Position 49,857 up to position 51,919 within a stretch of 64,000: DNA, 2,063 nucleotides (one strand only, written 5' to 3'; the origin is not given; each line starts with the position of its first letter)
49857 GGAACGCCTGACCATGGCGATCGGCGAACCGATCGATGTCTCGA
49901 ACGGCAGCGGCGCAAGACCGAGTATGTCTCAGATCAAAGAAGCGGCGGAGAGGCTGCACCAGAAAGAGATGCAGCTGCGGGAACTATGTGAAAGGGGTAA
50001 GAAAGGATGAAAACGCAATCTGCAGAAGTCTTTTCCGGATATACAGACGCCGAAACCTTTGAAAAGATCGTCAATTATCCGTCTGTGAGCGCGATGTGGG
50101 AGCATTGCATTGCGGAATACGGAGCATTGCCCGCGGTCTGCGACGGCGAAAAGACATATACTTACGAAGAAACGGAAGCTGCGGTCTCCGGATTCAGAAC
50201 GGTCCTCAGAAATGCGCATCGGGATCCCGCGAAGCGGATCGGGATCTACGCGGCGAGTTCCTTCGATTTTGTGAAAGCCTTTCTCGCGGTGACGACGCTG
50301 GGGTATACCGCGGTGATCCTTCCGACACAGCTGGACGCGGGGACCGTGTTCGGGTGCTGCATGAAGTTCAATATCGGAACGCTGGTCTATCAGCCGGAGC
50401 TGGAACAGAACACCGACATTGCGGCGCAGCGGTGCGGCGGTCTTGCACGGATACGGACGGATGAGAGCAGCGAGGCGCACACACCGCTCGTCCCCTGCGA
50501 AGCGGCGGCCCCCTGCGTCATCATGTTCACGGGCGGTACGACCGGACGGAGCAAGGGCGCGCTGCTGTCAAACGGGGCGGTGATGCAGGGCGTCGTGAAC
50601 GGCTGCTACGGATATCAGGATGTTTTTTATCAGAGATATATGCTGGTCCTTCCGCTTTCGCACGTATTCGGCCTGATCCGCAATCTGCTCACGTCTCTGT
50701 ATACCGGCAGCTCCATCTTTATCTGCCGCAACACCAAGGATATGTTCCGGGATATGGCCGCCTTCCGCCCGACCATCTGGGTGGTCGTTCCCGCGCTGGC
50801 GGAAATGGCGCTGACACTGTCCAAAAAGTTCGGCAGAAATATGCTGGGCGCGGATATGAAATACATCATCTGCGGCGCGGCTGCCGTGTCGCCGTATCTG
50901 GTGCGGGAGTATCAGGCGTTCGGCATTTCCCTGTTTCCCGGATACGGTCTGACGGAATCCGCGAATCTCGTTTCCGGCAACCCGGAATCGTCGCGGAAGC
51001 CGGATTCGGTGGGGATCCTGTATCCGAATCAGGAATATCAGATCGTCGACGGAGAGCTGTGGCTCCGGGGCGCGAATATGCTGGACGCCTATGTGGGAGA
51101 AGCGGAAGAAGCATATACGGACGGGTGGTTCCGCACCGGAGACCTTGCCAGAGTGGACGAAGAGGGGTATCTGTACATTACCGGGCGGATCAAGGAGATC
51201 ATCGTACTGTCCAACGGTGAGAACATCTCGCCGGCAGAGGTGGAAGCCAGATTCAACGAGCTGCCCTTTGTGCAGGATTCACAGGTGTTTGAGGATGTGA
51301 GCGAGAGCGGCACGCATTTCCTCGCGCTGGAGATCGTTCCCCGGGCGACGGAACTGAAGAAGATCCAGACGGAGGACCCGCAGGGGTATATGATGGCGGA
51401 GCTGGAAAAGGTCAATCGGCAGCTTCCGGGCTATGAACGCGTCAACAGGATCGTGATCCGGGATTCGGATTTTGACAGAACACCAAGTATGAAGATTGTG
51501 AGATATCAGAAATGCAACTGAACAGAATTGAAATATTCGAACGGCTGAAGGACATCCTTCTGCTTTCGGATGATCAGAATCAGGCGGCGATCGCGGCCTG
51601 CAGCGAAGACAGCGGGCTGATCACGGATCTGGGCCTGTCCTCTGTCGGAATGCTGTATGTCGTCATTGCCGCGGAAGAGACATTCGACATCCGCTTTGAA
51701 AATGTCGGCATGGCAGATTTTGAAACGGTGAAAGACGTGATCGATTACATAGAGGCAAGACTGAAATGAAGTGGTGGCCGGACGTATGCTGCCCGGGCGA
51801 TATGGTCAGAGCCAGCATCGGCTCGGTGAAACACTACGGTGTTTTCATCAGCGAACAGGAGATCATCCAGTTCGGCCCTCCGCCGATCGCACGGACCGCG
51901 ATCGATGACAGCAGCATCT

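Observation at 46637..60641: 14-gene, single-strand, translationally coupled acyl-activation / carrier / acyl-transfer cluster: candidate undescribed lipid scavenging, remodelling or specialised-lipid system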

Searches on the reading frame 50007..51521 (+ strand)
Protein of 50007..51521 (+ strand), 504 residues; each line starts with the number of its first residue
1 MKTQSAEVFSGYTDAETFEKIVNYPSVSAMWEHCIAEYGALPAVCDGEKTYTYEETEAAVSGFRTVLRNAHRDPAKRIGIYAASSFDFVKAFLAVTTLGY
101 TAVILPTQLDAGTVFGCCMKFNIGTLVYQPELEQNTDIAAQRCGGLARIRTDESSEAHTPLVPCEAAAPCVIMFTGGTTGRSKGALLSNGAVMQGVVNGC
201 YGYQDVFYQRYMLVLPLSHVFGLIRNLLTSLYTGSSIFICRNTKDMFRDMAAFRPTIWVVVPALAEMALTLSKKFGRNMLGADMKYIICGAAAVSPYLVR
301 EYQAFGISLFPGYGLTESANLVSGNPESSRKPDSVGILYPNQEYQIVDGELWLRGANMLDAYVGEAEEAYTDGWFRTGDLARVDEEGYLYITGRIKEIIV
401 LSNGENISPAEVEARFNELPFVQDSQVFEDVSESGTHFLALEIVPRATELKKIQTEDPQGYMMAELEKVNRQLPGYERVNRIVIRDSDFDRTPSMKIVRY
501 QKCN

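Call 4: search_protein_families(library=pfam, proteins=[window:50007-51521:+], max_evalue=0.01)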
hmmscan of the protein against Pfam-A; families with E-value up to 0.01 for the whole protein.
window:50007-51521:+ (504 aa): 2 families
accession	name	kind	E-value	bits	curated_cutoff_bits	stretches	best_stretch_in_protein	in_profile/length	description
PF00501.34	AMP-binding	-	9.9e-51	173.1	29.9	1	33-362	3-383/384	AMP-binding enzyme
PF23562.2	AMP-binding_C_3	-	3.5e-06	27.9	20.8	1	397-501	2-107/124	AMP-binding enzyme C-terminal domain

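Call 20: search_protein_families(library=ncbifam, proteins=[window:50007-51521:+], max_evalue=0.001)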
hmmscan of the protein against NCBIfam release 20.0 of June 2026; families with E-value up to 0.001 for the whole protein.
window:50007-51521:+ (504 aa): 100 families (the best 25 are shown)
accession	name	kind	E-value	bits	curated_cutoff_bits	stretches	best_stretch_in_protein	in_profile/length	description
NF004837.0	PRK06187.1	subfamily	2.9e-51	174.3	476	1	151-428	156-454/531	long-chain-fatty-acid--CoA ligase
TIGR01923.1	menE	equivalog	6.8e-47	160.3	330.15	1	67-428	16-380/442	o-succinylbenzoate--CoA ligase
NF004114.0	PRK05605.1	equivalog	8.5e-45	153.1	766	1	164-445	218-518/575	long-chain-fatty-acid--CoA ligase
NF052269.1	Staph_lig_FadD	equivalog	9.7e-45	152.8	650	1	152-429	135-426/499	long-chain-fatty-acid--CoA ligase FadD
NF005307.0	PRK06839.1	equivalog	2.5e-42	145.2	748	1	43-429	20-426/496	o-succinylbenzoate--CoA ligase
NF004511.1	PRK05852.1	equivalog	1.1e-41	143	650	1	48-450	24-458/505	FadD7 family fatty acid--CoA ligase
NF005801.1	PRK07656.1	equivalog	3.3e-39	134.9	657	1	165-427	162-434/500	FadD3 family acyl-CoA ligase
NF005714.0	PRK07529.1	subfamily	4.7e-38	130.9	632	1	158-423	209-502/640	acyl-CoA synthetase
NF005702.0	PRK07514.1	subfamily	1.9e-36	125.5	558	1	46-428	25-432/506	malonyl-CoA synthase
NF002966.0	PRK03640.1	equivalog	1.1e-34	119.9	556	1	43-428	20-414/483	o-succinylbenzoate--CoA ligase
NF006572.0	PRK09088.1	equivalog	6.9e-34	117.3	696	1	48-428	26-420/491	acyl-CoA synthetase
NF006181.0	PRK08314.1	subfamily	9.8e-34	116.5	705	1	155-456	192-512/563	long-chain-fatty-acid--CoA ligase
NF006182.0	PRK08316.1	subfamily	1e-32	113.3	663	1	27-448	13-469/523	fatty acyl-CoA synthetase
NF006539.0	PRK09029.1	equivalog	1.5e-31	109.7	494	1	29-429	7-386/458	o-succinylbenzoate--CoA ligase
NF006523.0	PRK08974.1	equivalog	7.3e-31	106.9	884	1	171-452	210-510/561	long-chain-fatty-acid--CoA ligase FadD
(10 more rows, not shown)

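Call 22: search_solved_structures(query=window:50007-51521:+, max_evalue=0.00001)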
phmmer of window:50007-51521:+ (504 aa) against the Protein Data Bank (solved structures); distinct sequences matched with E-value up to 0.00001: 126 (the best 60 are shown).
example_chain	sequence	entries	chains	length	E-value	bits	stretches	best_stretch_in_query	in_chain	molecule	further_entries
6qjz_A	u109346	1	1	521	1.5e-29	106.2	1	168-446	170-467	oxalyl CoA-synthetase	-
8wev_A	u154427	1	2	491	1.9e-29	105.9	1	43-423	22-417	Feruloyl-CoA Synthetase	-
8weu_A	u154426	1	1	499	2e-29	105.8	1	43-423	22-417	Fatty-acyl-CoA synthase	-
5ie0_A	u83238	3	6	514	2e-28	102.5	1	170-447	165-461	Oxalate--CoA ligase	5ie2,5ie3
3r44_A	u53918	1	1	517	3.1e-27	98.6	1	74-454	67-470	fatty acyl CoA synthetase FADD13 (FATTY-ACYL-CoA SYNTHETASE)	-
4gxq_A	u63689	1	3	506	9.6e-25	90.4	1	169-459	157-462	Malonyl CoA synthetase, Benzoate-CoA ligase Chimeric protein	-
4gxr_A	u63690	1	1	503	1.9e-24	89.4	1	169-441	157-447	Malonyl CoA synthetase, Benzoate-CoA ligase Chimeric protein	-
4fut_A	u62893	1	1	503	4.8e-24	88.1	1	169-428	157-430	Malonyl CoA synthetase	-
4fuq_A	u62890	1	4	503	4.8e-24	88.1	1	169-428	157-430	Malonyl CoA synthetase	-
5x8f_A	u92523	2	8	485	2.2e-23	85.9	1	90-426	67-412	2-succinylbenzoate--CoA ligase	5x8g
5buq_A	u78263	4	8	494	2.3e-23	85.8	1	90-426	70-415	2-succinylbenzoate--CoA ligase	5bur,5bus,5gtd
3nyq_A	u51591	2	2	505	5.6e-21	77.9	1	41-430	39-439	Malonyl-CoA Ligase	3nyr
3ipl_A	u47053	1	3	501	5.7e-21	77.9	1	171-425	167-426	2-succinylbenzoate--CoA ligase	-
5bsw_A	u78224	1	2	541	5.2e-20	74.8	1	32-499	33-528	4-coumarate--CoA ligase 2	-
5u95_A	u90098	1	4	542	5.3e-20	74.7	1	32-499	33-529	4-coumarate--CoA ligase 2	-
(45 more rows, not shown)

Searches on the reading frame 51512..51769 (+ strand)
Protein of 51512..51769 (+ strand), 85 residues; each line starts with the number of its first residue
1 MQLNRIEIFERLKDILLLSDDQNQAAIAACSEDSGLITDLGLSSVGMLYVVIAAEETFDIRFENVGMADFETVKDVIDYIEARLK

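Call 4: search_protein_families(library=pfam, proteins=[window:51512-51769:+], max_evalue=0.01)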
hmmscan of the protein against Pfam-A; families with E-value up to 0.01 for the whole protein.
window:51512-51769:+ (85 aa): 1 family
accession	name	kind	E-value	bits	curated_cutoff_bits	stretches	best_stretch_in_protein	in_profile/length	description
PF00550.31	PP-binding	-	0.00053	20.6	20.8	1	31-80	19-67/67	Phosphopantetheine attachment site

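Call 20: search_protein_families(library=ncbifam, proteins=[window:51512-51769:+], max_evalue=0.001)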
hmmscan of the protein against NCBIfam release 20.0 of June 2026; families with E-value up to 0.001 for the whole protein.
window:51512-51769:+ (85 aa): 11 families
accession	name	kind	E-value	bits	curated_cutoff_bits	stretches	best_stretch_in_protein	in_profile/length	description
NF009104.0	PRK12449.1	equivalog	2.9e-09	36.7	70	1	5-84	3-79/80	acyl carrier protein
NF002148.0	PRK00982.1-2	subfamily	2.9e-09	36.6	71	1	7-83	4-77/79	acyl carrier protein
NF002150.0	PRK00982.1-4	subfamily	4.5e-09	36.4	66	1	6-84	4-79/80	acyl carrier protein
NF002147.0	PRK00982.1-1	equivalog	6e-09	35.6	84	1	24-82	21-79/83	acyl carrier protein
TIGR00517.1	acyl_carrier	equivalog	1.7e-08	34.2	70.45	1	7-83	3-76/77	acyl carrier protein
NF002149.0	PRK00982.1-3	equivalog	7.5e-07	29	106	1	8-83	4-76/78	acyl carrier protein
NF002151.0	PRK00982.1-5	equivalog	1.1e-06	28.7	92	1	7-83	3-76/78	acyl carrier protein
NF040636.1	AcpM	exception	2.2e-05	24.4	146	1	31-81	26-76/93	meromycolate extension acyl carrier protein AcpM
NF058660.1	cispen_ACP_AmcB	equivalog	7.4e-05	22.9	80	1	25-82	18-77/80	cispentacin biosynthesis acyl carrier protein AmcB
NF004533.0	PRK05883.1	equivalog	0.00016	21.4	72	1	12-83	28-96/100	acyl carrier protein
NF006031.0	PRK08172.1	equivalog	0.00028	21.5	76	1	31-84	25-78/82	acyl carrier protein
